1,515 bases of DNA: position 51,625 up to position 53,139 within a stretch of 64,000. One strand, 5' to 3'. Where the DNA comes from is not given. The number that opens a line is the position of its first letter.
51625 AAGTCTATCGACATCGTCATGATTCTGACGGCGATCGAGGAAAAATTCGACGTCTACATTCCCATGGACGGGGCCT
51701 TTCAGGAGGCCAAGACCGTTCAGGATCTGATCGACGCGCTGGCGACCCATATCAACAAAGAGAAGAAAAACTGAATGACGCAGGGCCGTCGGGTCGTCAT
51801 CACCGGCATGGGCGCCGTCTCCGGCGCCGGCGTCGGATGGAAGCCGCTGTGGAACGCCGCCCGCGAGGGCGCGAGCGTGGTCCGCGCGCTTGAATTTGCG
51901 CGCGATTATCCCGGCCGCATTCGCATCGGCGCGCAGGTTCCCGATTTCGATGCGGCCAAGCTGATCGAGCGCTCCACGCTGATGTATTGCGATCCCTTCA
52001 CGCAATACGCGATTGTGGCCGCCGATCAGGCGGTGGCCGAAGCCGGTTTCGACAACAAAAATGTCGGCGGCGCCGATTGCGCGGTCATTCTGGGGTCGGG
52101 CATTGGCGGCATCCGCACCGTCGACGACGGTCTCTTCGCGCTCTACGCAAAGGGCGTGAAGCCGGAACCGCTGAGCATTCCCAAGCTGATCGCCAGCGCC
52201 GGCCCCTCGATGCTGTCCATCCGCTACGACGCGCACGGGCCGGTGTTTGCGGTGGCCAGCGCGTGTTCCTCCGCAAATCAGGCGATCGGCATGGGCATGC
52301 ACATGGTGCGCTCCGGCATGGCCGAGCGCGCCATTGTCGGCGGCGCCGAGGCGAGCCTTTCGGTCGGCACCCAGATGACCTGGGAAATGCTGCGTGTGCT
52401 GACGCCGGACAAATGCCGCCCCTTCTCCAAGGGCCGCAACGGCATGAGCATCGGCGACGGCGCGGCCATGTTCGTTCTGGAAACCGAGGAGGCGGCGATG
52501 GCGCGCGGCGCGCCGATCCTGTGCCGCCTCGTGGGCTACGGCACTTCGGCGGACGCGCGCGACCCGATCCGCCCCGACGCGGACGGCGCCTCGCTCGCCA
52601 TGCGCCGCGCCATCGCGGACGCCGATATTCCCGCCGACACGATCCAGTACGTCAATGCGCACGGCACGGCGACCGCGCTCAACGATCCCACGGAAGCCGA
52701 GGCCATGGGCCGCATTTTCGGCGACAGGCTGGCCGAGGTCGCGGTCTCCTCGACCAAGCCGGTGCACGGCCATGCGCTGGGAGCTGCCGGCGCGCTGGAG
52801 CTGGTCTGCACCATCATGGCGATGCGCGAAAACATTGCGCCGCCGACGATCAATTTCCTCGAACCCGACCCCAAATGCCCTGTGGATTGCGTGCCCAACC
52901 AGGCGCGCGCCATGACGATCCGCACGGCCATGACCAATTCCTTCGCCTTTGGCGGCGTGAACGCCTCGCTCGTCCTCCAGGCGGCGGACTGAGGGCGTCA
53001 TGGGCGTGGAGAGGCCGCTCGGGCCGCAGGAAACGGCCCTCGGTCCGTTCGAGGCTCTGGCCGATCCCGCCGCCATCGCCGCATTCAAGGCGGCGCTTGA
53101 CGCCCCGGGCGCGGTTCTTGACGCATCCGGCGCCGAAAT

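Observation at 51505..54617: Dedicated ACP-KAS-(HadA-like/HadB-like)-SDR module with no enoyl reductase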

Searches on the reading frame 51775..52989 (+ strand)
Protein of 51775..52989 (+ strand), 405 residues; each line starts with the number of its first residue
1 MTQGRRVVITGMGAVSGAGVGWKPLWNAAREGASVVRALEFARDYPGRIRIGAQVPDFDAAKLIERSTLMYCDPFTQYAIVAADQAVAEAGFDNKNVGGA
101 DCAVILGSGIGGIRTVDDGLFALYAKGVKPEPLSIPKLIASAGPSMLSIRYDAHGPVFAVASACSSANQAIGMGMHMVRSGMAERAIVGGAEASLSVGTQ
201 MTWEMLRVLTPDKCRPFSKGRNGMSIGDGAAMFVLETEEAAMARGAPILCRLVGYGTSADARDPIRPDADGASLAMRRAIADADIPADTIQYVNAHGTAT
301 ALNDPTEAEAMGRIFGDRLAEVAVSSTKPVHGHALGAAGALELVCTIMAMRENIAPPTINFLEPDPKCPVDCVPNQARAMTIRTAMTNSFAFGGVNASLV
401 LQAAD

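Call 9: search_protein_families(library=pfam, proteins=[window:51775-52989:+], max_evalue=0.01)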
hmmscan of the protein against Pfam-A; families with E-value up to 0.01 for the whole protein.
window:51775-52989:+ (405 aa): 4 families
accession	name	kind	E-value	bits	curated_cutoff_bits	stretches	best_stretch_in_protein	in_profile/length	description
PF00109.32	ketoacyl-synt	-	9.5e-40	137.2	20.8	1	5-240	2-251/252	Beta-ketoacyl synthase, N-terminal domain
PF02801.28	Ketoacyl-synt_C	-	5.2e-33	114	20.8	1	250-361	2-118/119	Beta-ketoacyl synthase, C-terminal domain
PF00108.29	Thiolase_N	-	0.00025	20.9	26.4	1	156-193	77-114/260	Thiolase, N-terminal domain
PF08545.16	ACP_syn_III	-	0.0015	18.8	24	0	160-238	3-64/80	3-Oxoacyl-[acyl-carrier-protein (ACP)] synthase III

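Call 10: search_protein_families(library=ncbifam, proteins=[window:51775-52989:+], max_evalue=0.01)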
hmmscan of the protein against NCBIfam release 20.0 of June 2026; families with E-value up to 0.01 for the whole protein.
window:51775-52989:+ (405 aa): 30 families (the best 25 are shown)
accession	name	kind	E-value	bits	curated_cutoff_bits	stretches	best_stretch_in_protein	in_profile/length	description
TIGR03150.1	fabF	equivalog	1.9e-116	389.2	493.75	1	5-402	1-407/407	beta-ketoacyl-ACP synthase II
NF005589.0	PRK07314.1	subfamily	7.8e-114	380.6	387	1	4-403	3-411/413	beta-ketoacyl-ACP synthase II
NF004970.0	PRK06333.1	subfamily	1.2e-101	340.6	525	1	4-402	3-420/424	beta-ketoacyl-ACP synthase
NF006274.0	PRK08439.1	equivalog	2.7e-86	289.9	621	1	5-402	2-404/406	beta-ketoacyl-ACP synthase II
NF006434.0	PRK08722.1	equivalog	5.2e-76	256.2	759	1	4-402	3-412/414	beta-ketoacyl-ACP synthase II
NF006587.0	PRK09116.1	equivalog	1.2e-75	254.9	470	1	5-402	2-405/408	beta-ketoacyl-ACP synthase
NF006618.0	PRK09185.1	subfamily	2.6e-73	247.3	407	1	7-404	5-393/394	beta-ketoacyl-ACP synthase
NF005076.0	PRK06501.1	equivalog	2.8e-70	237.3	629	2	147-403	158-422/425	beta-ketoacyl-ACP synthase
NF005935.0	PRK07967.1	equivalog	3.3e-67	227.1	630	1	5-403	2-403/406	beta-ketoacyl-ACP synthase I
NF005916.1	PRK07910.1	equivalog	1.2e-63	215.5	560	1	6-401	13-415/418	KasA/KasB family beta-ketoacyl-ACP synthase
NF058662.1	cispenta_AmcF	equivalog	1.7e-62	211.6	325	1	156-402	122-368/369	cispentacin biosynthesis acyltransferase subunit AmcF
NF004618.0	PRK05952.1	equivalog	1.5e-56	192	455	1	6-403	3-382/384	beta-ketoacyl-ACP synthase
NF005490.0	PRK07103.1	equivalog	2.4e-55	188.3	445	1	5-403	4-412/414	polyketide beta-ketoacyl:acyl carrier protein synthase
NF040607.1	mycolic_Pks13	equivalog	4.9e-39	133.6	2100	1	129-403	236-525/1680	polyketide synthase Pks13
NF045894.1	PKS_plus_SDR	equivalog_domain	4.4e-32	110.7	1740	1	131-404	140-427/1515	type I polyketide synthase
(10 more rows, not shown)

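Call 14: find_encoding_contigs(protein=window:51775-52989:+, flank=10000, max_places=5)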
Protein window:51775-52989:+ (405 aa): no gene with exactly this product is on record in the collection.

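Call 15: find_homologous_proteins(query=window:51775-52989:+, max_evalue=1e-30)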
Query window:51775-52989:+ (405 aa): 7847 proteins with E <= 1e-30 among 8000 candidates; the best 120 are listed.
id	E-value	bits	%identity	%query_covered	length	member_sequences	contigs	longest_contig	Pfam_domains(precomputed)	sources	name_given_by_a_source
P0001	6.0e-264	893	100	100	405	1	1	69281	PF00109.33,PF02801.29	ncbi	ncbi:MAG: beta-ketoacyl-[acyl-carrier-protein] synthase family protein [Rhodoblastus sp.]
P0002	1.7e-236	803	89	100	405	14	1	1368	PF00109.33,PF02801.29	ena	-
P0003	4.8e-235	798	90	100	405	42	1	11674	PF00109.33,PF02801.29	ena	-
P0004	5.3e-235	798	89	100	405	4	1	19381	PF00109.33,PF02801.29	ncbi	ncbi:MAG: beta-ketoacyl-[acyl-carrier-protein] synthase family protein [Rhodoblastus sp.]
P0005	2.6e-234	796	89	100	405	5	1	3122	PF00109.33,PF02801.29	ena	-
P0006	6.5e-224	761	84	100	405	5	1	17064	PF00109.33,PF02801.29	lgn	-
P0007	3.8e-222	755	83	100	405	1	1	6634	PF00109.33,PF00108.30,PF02801.29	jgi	jgi:nodulation protein E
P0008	1.3e-218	744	83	100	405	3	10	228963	PF00109.33,PF02801.29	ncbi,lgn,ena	-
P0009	1.9e-218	743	81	100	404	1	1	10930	PF00109.33,PF02801.29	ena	-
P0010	1.5e-217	740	81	100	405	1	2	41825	PF00109.33,PF02801.29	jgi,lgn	jgi:nodulation protein E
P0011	4.3e-217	739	81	100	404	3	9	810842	PF00109.33,PF02801.29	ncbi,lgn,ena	ncbi:MAG: beta-ketoacyl-[acyl-carrier-protein] synthase family protein [Beijerinckiaceae bacterium]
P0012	4.3e-216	736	82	100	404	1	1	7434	PF00109.33,PF02801.29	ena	-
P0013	5.8e-212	722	80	100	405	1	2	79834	PF00109.33,PF02801.29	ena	-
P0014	6.8e-212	722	79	100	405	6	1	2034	PF00109.33,PF02801.29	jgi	-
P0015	2.2e-208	710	79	99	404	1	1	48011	PF00109.33,PF02801.29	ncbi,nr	ncbi:MAG: beta-ketoacyl-[acyl-carrier-protein] synthase family protein [Hyphomicrobiales bacterium]|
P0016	2.0e-203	694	77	100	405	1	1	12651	PF00109.33,PF02801.29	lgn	-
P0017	5.0e-203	693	77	100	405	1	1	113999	PF00109.33,PF02801.29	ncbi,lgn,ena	-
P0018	7.5e-203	692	75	99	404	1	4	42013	PF00109.33,PF02801.29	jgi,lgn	jgi:nodulation protein E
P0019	8.6e-201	685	75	100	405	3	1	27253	PF00109.33,PF02801.29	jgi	jgi:nodulation protein E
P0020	5.8e-200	682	76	100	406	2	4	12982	PF00109.33,PF00108.30,PF02801.29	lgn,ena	-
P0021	1.0e-196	672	91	83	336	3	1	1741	PF00109.33,PF02801.29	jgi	-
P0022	5.0e-190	650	74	99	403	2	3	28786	PF00109.33,PF00108.30,PF02801.29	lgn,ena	-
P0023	1.2e-189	649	73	99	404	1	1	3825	PF08545.17,PF00109.33,PF02801.29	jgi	jgi:nodulation protein E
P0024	1.4e-186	638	73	99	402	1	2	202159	PF00109.33,PF02801.29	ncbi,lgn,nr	ncbi:MAG: beta-ketoacyl-[acyl-carrier-protein] synthase family protein [Hyphomicrobiales bacterium]|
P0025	2.7e-166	572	63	100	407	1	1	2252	PF00109.33,PF00108.30,PF02801.29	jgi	jgi:nodulation protein E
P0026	2.7e-166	572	63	100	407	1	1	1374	PF00109.33,PF00108.30,PF02801.29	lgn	-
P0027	2.8e-163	562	63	100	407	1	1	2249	PF00109.33,PF00108.30,PF02801.29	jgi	jgi:nodulation protein E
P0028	4.1e-163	561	62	100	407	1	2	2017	PF00109.33,PF00108.30,PF02801.29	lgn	-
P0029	4.4e-163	561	63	100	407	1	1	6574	PF00109.33,PF00108.30,PF02801.29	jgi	jgi:nodulation protein E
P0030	5.1e-163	561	63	99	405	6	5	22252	PF00109.33,PF00108.30,PF02801.29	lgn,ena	-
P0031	2.1e-162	559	64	98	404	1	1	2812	PF00109.33,PF00108.30,PF02801.29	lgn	-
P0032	7.8e-162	557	60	100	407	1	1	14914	PF00109.33,PF00108.30,PF02801.29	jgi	jgi:nodulation protein E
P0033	2.9e-161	555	60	100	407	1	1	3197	PF00109.33,PF00108.30,PF02801.29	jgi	jgi:nodulation protein E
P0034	3.7e-161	555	60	100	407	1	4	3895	PF00109.33,PF00108.30,PF02801.29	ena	-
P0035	6.2e-161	554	61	100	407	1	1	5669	PF00109.33,PF00108.30,PF02801.29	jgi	jgi:nodulation protein E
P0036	1.1e-160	553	61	100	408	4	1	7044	PF08545.17,PF00109.33,PF00108.30,PF02801.29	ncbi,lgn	-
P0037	1.5e-160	553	62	100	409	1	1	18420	PF00109.33,PF00108.30,PF02801.29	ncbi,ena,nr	ncbi:MAG: beta-ketoacyl-[acyl-carrier-protein] synthase family protein [Methylobacteriaceae bacteriu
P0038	1.8e-160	553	60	100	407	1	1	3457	PF00109.33,PF00108.30,PF02801.29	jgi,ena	-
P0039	3.1e-160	552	62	99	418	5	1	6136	PF00109.33,PF02801.29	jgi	jgi:nodulation protein E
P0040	3.6e-160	551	61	100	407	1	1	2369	PF08545.17,PF00109.33,PF00108.30,PF02801.29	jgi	jgi:nodulation protein E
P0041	6.5e-160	551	61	100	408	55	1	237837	PF00109.33,PF02801.29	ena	-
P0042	8.3e-160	550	61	99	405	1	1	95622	PF00109.33,PF00108.30,PF02801.29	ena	-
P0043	1.5e-159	549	62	99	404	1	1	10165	PF00109.33,PF00108.30,PF02801.29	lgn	-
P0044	1.9e-159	549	61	99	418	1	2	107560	PF00109.33,PF02801.29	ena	-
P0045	2.5e-159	549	62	100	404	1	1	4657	PF00109.33,PF00108.30,PF02801.29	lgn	-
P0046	4.6e-159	548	61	100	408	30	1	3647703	PF00109.33,PF00108.30,PF02801.29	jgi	jgi:nodulation protein E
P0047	4.8e-159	548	61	100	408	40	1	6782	PF00109.33,PF00108.30,PF02801.29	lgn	-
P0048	5.0e-159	548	62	99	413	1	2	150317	PF00109.33,PF02801.29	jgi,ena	-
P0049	5.8e-159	547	61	100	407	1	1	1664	PF00109.33,PF00108.30,PF02801.29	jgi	jgi:nodulation protein E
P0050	5.9e-159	547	61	99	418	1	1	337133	PF00109.33,PF02801.29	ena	-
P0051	6.9e-159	547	60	100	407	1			PF00109.33,PF00108.30,PF02801.29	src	-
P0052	7.2e-159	547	61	99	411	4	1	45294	PF00109.33,PF02801.29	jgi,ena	-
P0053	7.7e-159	547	62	99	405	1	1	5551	PF00109.33,PF02801.29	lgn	-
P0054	1.4e-158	546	62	99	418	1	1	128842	PF00109.33,PF02801.29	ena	-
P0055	1.6e-158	546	61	99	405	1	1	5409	PF00109.33,PF00108.30,PF02801.29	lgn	-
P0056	1.9e-158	546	61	98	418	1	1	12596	PF00109.33,PF02801.29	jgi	jgi:nodulation protein E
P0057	3.8e-158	545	61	99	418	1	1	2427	PF00109.33,PF02801.29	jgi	jgi:nodulation protein E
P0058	4.4e-158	545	62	99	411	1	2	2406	PF00109.33,PF02801.29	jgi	jgi:nodulation protein E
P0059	4.9e-158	544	60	99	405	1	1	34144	PF00109.33,PF02801.29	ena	-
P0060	8.1e-158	544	62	99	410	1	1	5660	PF00109.33,PF02801.29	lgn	-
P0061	8.4e-158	544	62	100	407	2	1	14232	PF00109.33,PF02801.29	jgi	jgi:nodulation protein E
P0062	8.5e-158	544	60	99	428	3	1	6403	PF00109.33,PF02801.29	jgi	jgi:nodulation protein E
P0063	1.2e-157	543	61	97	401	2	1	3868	PF00109.33,PF02801.29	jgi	jgi:nodulation protein E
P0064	1.5e-157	543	61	99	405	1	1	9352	PF00109.33,PF00108.30,PF02801.29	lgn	-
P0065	1.8e-157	543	62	99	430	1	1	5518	PF00109.33,PF02801.29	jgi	jgi:nodulation protein E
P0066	2.3e-157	542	60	99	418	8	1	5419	PF00109.33,PF02801.29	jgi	-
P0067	2.6e-157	542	60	99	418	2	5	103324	PF00109.33,PF02801.29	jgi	jgi:nodulation protein E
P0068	2.9e-157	542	62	100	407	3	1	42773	PF00109.33,PF02801.29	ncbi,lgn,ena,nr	ncbi:MAG TPA: beta-ketoacyl-[acyl-carrier-protein] synthase family protein [Methylocella sp.]|nr:bet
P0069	2.9e-157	542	61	99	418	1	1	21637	PF00109.33,PF02801.29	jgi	jgi:nodulation protein E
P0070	4.8e-157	541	60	98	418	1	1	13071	PF00109.33,PF02801.29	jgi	jgi:nodulation protein E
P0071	7.8e-157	540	61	99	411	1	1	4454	PF00109.33,PF02801.29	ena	-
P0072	8.5e-157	540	60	99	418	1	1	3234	PF00109.33,PF02801.29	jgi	jgi:nodulation protein E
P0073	9.9e-157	540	60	98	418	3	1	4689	PF00109.33,PF02801.29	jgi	jgi:nodulation protein E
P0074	1.2e-156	540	61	99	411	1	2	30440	PF00109.33,PF02801.29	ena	-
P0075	1.3e-156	540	61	99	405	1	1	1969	PF00109.33,PF02801.29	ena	-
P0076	1.4e-156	540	61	100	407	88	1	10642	PF00109.33,PF02801.29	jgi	-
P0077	2.1e-156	539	61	99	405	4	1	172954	PF00109.33,PF02801.29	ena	-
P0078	3.3e-156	538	61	99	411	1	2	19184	PF00109.33,PF02801.29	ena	-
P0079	4.6e-156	538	61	99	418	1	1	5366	PF00109.33,PF02801.29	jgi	jgi:nodulation protein E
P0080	7.9e-156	537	62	99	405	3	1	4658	PF00109.33,PF00108.30,PF02801.29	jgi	jgi:nodulation protein E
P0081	1.2e-155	537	61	99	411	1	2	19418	PF00109.33,PF02801.29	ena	-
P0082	1.2e-155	537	60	100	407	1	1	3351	PF00109.33,PF02801.29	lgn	-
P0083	2.0e-155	536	60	99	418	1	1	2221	PF00109.33,PF02801.29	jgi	jgi:nodulation protein E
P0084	2.2e-155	536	61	99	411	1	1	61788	PF00109.33,PF02801.29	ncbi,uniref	ncbi:beta-ketoacyl-[acyl-carrier-protein] synthase family protein [Methylocystis sp. 9N]|uniref:Nodu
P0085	2.4e-155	536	60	99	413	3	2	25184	PF00109.33,PF02801.29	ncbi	-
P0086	2.4e-155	536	62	99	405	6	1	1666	PF00109.33,PF02801.29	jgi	jgi:nodulation protein E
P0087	2.7e-155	535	60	100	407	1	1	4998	PF00109.33,PF02801.29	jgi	jgi:nodulation protein E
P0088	3.7e-155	535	60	99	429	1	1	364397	PF00109.33,PF02801.29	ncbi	-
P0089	4.3e-155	535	61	99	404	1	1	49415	PF00109.33,PF02801.29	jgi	jgi:nodulation protein E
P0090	5.3e-155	534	60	99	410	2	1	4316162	PF00109.33,PF02801.29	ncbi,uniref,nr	ncbi:beta-ketoacyl synthase [Methylocystis sp. ATCC 49242]|uniref:beta-ketoacyl-[acyl-carrier-protei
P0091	5.5e-155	534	61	99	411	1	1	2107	PF00109.33,PF02801.29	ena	-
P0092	8.2e-155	534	62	100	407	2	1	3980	PF00109.33,PF02801.29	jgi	jgi:nodulation protein E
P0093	8.3e-155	534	60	99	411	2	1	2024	PF00109.33,PF02801.29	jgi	jgi:nodulation protein E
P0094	9.6e-155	534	61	99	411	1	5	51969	PF00109.33,PF02801.29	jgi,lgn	jgi:nodulation protein E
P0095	9.7e-155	534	60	100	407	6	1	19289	PF00109.33,PF02801.29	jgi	jgi:nodulation protein E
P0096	1.1e-154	533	60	99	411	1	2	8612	PF00109.33,PF02801.29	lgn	-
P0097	1.7e-154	533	60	99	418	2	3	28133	PF00109.33,PF02801.29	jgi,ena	jgi:nodulation protein E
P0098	1.8e-154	533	61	99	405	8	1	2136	PF00109.33,PF02801.29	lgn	-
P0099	1.8e-154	533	60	99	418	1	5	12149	PF00109.33,PF02801.29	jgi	jgi:nodulation protein E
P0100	1.9e-154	533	59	97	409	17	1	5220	PF00109.33,PF02801.29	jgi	jgi:nodulation protein E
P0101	2.0e-154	533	60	99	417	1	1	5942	PF00109.33,PF02801.29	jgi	jgi:nodulation protein E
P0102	2.1e-154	533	60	99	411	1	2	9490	PF00109.33,PF02801.29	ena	-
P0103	2.4e-154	532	61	100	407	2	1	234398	PF00109.33,PF02801.29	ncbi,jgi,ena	jgi:nodulation protein E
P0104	2.5e-154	532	61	100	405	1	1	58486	PF00109.33,PF00108.30,PF02801.29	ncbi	-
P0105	2.5e-154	532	61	100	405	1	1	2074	PF00109.33,PF00108.30,PF02801.29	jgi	jgi:nodulation protein E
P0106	2.5e-154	532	60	99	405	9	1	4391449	PF00109.33,PF00108.30,PF02801.29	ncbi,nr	ncbi:beta-ketoacyl-[acyl-carrier-protein] synthase family protein [Methylosinus sp. H3A]|nr:beta-ket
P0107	2.6e-154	532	61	99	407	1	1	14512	PF00109.33,PF02801.29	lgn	-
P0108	2.8e-154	532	61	100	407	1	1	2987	PF00109.33,PF02801.29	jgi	jgi:nodulation protein E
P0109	2.8e-154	532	60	99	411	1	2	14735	PF00109.33,PF02801.29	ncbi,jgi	-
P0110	3.8e-154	532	62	99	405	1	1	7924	PF00109.33,PF00108.30,PF02801.29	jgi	jgi:nodulation protein E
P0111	4.2e-154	532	61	99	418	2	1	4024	PF00109.33,PF02801.29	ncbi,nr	ncbi:MAG: beta-ACP synthase [Methylocystaceae bacterium]|nr:MAG: beta-ACP synthase [Methylocystaceae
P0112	4.4e-154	531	60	99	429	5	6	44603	PF00109.33,PF02801.29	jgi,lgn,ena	jgi:nodulation protein E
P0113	4.5e-154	531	60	99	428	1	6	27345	PF00109.33,PF02801.29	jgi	-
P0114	5.4e-154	531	61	100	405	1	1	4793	PF00109.33,PF00108.30,PF02801.29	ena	-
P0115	5.6e-154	531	61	100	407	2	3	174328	PF00109.33,PF00108.30,PF02801.29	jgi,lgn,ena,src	jgi:nodulation protein E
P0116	5.8e-154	531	60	99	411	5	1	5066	PF00109.33,PF02801.29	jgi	jgi:nodulation protein E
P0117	5.9e-154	531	59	99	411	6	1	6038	PF00109.33,PF02801.29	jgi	jgi:nodulation protein E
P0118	6.0e-154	531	61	99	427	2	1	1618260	PF00109.33,PF02801.29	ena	-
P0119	6.1e-154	531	61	100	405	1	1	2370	PF00109.33,PF00108.30,PF02801.29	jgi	jgi:nodulation protein E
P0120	6.5e-154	531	62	99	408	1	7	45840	PF00109.33,PF02801.29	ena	-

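Call 16: find_encoding_contigs(protein=P0090, flank=10000, max_places=2)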
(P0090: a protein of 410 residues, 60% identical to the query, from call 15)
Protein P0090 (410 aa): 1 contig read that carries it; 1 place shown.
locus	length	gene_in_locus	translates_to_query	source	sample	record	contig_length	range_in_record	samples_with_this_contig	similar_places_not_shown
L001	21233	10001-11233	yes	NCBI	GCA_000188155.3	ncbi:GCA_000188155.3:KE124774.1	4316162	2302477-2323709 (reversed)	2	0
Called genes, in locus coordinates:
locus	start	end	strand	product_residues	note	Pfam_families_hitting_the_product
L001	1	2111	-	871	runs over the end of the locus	PF09994:T6SS_Tle1-like_cat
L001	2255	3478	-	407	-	PF00266:Aminotran_5 (weak), PF00282:Pyridoxal_deC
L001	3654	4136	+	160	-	PF06271:RDD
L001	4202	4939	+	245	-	PF04376:ATE_N, PF04377:ATE_C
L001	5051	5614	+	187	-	PF04011:LemA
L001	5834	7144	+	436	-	PF01471:PG_binding_1, PF03734:YkuD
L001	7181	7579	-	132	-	-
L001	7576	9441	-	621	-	PF01642:MM_CoA_mutase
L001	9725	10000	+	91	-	PF00550:PP-binding (weak)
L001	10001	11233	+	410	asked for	PF00109:ketoacyl-synt, PF02801:Ketoacyl-synt_C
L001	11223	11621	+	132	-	-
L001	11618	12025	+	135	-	PF01575:MaoC_dehydratas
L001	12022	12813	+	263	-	PF00106:adh_short, PF08659:KR, PF13561:adh_short_C2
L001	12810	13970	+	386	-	PF13506:Glyco_transf_21, PF13641:Glyco_tranf_2_3, PF13632:Glyco_trans_2_3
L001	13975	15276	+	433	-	PF00535:Glycos_transf_2, PF13641:Glyco_tranf_2_3, PF13632:Glyco_trans_2_3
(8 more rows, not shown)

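Call 17: find_encoding_contigs(protein=P0011, flank=10000, max_places=2)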
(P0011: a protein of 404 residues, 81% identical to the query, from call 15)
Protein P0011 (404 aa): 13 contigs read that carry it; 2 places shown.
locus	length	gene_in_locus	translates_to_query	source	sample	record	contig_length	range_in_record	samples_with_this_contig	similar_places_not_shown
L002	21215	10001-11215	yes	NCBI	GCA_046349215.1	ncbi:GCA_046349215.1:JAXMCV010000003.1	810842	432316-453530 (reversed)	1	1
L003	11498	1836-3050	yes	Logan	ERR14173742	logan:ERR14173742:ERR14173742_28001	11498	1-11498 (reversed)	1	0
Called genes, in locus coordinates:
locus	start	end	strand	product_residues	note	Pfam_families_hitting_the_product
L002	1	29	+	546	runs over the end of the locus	PF00916:Sulfate_transp, PF16983:MFS_MOT1 (weak), PF01740:STAS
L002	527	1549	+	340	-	PF01548:DEDD_Tnp_IS110, PF02371:Transposase_20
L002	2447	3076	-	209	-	PF00293:NUDIX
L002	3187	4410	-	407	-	PF13439:Glyco_transf_4 (faint), PF13579:Glyco_trans_4_4, PF00534:Glycos_transf_1 (weak), PF13692:Glyco_trans_1_4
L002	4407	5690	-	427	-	PF00534:Glycos_transf_1, PF13692:Glyco_trans_1_4, PF13524:Glyco_trans_1_2 (weak)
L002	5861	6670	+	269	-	-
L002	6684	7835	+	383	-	PF03739:LptF_LptG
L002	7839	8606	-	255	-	PF00005:ABC_tran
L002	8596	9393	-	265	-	PF01061:ABC2_membrane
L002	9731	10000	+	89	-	PF00550:PP-binding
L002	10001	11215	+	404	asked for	PF00109:ketoacyl-synt, PF02801:Ketoacyl-synt_C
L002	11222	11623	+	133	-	-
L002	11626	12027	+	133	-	PF01575:MaoC_dehydratas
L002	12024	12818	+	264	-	PF00106:adh_short, PF08659:KR, PF13561:adh_short_C2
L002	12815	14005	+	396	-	PF13506:Glyco_transf_21, PF13641:Glyco_tranf_2_3, PF13632:Glyco_trans_2_3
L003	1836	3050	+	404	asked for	PF00109:ketoacyl-synt, PF02801:Ketoacyl-synt_C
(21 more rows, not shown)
